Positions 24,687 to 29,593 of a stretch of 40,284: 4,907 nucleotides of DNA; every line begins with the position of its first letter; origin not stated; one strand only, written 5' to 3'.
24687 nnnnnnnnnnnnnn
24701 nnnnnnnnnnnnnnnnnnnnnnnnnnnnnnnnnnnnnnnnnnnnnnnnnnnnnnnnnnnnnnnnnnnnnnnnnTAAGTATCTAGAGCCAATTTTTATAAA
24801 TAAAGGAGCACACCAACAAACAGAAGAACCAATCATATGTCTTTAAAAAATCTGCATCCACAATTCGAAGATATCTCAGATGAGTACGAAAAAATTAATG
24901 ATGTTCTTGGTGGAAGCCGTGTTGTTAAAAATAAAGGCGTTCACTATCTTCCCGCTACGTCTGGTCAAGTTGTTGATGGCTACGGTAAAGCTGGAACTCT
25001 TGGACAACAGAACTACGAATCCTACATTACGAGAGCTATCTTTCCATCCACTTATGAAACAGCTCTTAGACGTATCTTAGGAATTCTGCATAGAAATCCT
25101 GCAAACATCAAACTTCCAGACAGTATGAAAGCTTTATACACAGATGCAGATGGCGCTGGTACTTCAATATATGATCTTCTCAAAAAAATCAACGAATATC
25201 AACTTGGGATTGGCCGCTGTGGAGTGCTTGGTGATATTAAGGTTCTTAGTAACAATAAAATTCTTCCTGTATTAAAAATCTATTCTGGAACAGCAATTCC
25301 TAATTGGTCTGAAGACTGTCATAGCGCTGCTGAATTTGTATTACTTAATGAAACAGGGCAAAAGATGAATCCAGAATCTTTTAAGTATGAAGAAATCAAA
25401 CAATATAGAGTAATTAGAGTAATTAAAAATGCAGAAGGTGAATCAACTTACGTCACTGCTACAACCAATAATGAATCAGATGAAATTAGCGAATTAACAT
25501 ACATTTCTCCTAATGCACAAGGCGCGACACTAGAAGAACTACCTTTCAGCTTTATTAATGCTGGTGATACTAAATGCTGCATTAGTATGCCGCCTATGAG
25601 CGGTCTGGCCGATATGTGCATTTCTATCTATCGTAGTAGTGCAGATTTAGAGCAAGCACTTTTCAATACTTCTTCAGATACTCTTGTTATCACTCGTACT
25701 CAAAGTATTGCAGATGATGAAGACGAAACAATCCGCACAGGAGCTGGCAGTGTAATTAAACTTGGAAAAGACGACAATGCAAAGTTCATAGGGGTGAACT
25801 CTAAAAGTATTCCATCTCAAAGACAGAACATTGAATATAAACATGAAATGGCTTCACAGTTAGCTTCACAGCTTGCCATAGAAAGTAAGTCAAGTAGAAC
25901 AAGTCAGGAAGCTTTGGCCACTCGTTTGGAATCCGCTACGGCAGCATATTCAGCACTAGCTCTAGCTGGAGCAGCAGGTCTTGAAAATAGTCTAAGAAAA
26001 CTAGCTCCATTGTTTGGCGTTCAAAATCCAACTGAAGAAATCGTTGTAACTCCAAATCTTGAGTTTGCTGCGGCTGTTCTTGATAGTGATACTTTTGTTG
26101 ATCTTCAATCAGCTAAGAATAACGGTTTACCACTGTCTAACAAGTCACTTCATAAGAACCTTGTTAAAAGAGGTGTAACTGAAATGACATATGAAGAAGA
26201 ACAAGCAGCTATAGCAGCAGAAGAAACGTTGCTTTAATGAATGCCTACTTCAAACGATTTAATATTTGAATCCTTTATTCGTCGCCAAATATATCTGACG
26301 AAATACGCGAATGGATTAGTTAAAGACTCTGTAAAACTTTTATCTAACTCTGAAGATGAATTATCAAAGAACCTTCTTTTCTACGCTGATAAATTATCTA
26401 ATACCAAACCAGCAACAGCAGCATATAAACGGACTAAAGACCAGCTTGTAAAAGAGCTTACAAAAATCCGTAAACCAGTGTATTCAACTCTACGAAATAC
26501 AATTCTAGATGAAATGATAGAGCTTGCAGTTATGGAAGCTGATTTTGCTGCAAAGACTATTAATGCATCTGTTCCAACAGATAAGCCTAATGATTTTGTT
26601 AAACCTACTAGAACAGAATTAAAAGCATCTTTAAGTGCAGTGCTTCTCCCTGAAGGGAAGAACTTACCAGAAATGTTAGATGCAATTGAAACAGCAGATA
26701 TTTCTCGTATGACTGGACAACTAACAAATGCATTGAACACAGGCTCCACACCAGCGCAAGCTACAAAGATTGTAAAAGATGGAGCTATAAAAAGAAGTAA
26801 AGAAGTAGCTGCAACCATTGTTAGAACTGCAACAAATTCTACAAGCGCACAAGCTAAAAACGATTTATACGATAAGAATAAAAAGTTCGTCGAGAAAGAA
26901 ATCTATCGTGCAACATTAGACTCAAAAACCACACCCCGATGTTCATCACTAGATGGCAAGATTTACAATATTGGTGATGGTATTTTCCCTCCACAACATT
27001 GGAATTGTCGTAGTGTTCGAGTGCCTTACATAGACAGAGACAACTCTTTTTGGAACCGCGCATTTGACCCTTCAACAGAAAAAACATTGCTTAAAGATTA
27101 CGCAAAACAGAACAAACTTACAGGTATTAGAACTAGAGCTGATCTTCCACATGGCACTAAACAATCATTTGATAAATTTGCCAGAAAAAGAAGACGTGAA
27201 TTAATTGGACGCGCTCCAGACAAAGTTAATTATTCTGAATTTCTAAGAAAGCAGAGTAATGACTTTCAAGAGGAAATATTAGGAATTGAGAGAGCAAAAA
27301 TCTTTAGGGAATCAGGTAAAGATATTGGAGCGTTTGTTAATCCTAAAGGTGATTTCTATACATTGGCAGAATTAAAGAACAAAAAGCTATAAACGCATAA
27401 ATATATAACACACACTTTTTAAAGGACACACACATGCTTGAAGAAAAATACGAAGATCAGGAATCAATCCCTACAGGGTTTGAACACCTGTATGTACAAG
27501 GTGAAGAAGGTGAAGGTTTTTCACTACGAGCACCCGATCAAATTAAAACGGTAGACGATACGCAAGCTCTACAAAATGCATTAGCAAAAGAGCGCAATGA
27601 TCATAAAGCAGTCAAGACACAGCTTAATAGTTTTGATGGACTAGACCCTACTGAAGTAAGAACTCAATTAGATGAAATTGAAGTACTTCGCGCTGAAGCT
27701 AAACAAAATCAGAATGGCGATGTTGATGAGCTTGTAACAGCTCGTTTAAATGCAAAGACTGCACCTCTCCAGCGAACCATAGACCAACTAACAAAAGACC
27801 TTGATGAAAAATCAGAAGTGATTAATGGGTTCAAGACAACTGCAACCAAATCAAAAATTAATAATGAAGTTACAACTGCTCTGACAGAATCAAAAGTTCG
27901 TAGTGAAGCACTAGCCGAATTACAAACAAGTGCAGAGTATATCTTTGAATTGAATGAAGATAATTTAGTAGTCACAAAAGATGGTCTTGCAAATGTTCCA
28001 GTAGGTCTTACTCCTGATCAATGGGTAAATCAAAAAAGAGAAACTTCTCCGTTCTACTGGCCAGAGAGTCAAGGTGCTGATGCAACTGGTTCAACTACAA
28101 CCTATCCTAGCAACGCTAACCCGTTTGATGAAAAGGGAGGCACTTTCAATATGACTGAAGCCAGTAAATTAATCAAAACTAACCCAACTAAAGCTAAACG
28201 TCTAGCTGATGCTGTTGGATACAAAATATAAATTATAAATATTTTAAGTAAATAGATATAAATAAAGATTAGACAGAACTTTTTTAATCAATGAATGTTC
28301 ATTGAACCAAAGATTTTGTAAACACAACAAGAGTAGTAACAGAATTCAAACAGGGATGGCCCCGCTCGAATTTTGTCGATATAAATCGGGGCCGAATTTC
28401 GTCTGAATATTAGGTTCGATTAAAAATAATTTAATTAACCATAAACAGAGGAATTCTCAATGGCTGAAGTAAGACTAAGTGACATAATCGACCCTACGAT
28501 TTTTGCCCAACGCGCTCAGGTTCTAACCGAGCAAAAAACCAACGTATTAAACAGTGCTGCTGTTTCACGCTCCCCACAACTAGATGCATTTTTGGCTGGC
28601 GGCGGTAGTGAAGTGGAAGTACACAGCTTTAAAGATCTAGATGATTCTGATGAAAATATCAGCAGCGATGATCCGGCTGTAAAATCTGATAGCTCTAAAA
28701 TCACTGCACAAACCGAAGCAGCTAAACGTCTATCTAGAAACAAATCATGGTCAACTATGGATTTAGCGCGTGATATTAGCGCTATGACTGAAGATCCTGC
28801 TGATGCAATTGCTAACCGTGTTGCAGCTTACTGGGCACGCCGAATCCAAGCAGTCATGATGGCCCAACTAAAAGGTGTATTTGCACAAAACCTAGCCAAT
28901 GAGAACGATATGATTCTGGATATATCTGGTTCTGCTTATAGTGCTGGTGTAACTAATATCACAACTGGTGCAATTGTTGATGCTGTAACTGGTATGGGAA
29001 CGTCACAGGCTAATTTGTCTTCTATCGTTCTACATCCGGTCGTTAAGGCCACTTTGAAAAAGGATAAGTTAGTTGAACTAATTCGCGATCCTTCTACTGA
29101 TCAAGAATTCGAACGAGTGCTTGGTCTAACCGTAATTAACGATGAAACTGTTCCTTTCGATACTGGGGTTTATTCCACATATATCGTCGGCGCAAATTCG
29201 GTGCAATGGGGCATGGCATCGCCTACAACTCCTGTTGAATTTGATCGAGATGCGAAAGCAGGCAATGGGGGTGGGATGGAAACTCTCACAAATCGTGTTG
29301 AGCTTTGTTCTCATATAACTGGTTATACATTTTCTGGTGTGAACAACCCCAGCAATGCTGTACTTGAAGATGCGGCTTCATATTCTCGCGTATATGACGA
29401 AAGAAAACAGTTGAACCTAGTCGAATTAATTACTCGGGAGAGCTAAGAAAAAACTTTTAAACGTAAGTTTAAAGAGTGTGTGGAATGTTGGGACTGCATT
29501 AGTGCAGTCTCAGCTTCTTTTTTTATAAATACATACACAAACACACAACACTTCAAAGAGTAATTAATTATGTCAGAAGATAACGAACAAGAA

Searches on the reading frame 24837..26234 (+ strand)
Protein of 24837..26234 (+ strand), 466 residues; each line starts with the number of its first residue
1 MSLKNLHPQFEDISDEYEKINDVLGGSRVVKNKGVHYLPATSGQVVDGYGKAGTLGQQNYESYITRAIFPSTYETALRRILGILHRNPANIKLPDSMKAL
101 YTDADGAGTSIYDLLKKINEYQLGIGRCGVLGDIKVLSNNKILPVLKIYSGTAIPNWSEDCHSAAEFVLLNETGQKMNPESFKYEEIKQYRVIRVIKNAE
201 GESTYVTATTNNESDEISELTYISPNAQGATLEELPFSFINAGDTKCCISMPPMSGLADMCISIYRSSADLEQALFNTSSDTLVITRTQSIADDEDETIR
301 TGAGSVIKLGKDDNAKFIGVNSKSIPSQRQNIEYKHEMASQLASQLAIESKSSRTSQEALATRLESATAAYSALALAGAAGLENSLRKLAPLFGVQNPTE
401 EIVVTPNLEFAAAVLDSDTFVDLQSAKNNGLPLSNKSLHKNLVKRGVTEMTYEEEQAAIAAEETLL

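Call 42: search_protein_families(library=phrogs, proteins=[window:24837-26234:+], max_evalue=0.00001)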
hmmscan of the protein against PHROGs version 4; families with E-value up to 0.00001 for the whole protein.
window:24837-26234:+ (466 aa): 2 families
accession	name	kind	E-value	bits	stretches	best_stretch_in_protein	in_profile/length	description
phrog_145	-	head and packaging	4.9e-87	293.7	1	2-462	9-465/493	portal protein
phrog_2417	-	unknown function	3.2e-22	80.2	1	4-242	7-237/242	-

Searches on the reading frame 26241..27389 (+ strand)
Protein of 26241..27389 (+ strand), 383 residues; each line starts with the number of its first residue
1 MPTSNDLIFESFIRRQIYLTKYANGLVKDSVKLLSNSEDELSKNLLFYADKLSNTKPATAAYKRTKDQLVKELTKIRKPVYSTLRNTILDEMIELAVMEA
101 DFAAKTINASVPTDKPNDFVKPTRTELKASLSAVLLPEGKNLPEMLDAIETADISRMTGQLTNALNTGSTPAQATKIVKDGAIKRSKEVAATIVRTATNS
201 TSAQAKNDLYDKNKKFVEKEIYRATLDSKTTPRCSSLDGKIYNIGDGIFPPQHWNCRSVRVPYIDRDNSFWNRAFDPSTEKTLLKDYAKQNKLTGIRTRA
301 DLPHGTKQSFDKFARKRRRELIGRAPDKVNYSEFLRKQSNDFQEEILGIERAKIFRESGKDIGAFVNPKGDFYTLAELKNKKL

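Call 42: search_protein_families(library=phrogs, proteins=[window:26241-27389:+], max_evalue=0.00001)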
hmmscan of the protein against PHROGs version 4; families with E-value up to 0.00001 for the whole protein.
window:26241-27389:+ (383 aa): 12 families
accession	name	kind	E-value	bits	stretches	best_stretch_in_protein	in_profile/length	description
phrog_241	-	head and packaging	2.6e-85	288.8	1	1-381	10-355/679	head morphogenesis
phrog_21789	-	head and packaging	1.3e-39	136.7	1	1-380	2-378/1195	virion structural protein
phrog_6577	-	unknown function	2e-27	96.9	1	38-380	2-313/1066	-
phrog_115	-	head and packaging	5e-22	79.8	1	52-306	113-365/665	minor head protein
phrog_595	-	head and packaging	6.4e-17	63.1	1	67-311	106-346/513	head maturation protease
phrog_4728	-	head and packaging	2.1e-15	57.5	1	155-266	186-302/591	head morphogenesis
phrog_2841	-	head and packaging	5.2e-13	49.8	1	101-281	143-326/525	minor head protein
phrog_7625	-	head and packaging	1.1e-12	48.6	1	61-272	43-257/504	head morphogenesis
phrog_14819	-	unknown function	1.2e-10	42.4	1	317-380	17-80/91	-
phrog_3517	-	head and packaging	1.1e-09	39.1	1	160-273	203-338/371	head morphogenesis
phrog_324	-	head and packaging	1e-06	29.1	1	154-320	203-373/624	head morphogenesis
phrog_220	-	head and packaging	1.1e-06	27.9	1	186-316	984-1112/1338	minor head protein and DNA pilot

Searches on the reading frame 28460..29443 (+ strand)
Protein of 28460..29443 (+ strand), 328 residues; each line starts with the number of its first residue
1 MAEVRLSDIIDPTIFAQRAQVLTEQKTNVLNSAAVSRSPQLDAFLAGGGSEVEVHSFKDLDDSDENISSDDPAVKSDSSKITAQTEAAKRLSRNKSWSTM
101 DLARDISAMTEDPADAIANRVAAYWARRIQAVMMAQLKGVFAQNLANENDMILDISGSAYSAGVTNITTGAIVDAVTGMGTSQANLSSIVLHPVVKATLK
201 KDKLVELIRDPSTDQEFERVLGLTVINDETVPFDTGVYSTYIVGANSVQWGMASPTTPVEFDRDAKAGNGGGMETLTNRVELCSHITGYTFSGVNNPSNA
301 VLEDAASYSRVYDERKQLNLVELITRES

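Call 42: search_protein_families(library=phrogs, proteins=[window:28460-29443:+], max_evalue=0.00001)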
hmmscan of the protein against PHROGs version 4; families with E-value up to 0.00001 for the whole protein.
window:28460-29443:+ (328 aa): 3 families
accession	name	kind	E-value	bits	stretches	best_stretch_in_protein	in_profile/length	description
phrog_247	-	head and packaging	7.2e-74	250.1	1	1-326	3-342/351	major head protein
phrog_15288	-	head and packaging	5.2e-23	82.6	1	163-326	3-170/172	major head protein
phrog_19632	-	unknown function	1.1e-21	78.4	1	1-144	1-139/149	-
